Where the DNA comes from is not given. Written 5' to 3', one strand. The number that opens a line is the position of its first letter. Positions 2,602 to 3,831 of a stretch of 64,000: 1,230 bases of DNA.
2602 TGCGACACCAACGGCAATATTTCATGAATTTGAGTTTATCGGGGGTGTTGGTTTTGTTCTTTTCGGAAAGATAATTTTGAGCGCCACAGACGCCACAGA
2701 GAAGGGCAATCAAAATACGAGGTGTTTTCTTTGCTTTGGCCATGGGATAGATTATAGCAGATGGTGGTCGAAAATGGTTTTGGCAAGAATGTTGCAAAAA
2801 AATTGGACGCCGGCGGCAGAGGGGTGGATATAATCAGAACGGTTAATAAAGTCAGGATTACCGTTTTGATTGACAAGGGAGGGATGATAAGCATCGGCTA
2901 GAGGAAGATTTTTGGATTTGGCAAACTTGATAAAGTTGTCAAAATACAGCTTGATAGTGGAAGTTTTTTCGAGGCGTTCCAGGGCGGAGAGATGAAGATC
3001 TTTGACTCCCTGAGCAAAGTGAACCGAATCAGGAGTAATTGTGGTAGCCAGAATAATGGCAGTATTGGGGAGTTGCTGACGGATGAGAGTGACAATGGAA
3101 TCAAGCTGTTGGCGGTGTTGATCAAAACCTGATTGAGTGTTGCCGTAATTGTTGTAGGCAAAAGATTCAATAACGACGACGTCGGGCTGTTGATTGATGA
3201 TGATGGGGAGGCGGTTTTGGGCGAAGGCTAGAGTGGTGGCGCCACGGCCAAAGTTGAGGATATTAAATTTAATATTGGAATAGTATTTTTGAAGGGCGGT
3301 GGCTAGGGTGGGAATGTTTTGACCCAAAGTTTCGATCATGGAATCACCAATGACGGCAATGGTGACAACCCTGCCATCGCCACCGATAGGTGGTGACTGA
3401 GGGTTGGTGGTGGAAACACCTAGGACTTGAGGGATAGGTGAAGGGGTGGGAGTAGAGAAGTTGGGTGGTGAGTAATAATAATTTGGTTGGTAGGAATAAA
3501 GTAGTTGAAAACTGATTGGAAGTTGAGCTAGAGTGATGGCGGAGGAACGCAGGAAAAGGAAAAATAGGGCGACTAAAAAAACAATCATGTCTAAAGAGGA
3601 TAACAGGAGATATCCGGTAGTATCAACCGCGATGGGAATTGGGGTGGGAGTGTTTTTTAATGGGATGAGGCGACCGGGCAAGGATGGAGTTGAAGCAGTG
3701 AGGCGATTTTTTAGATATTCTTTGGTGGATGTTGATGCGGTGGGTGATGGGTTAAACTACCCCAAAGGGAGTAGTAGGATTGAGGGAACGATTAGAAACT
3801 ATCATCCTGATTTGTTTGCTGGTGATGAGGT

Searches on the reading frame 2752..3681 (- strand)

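Call 79: search_protein_families(library=pfam, proteins=[window:2752-3681:-], max_evalue=0.0001)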
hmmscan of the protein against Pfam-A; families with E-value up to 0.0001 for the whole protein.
window:2752-3681:- (309 aa): 1 family
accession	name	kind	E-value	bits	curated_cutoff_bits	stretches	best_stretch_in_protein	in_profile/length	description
PF13472.12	Lipase_GDSL_2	-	1.3e-11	45.7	32.9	1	110-293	1-177/178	GDSL-like Lipase/Acylhydrolase family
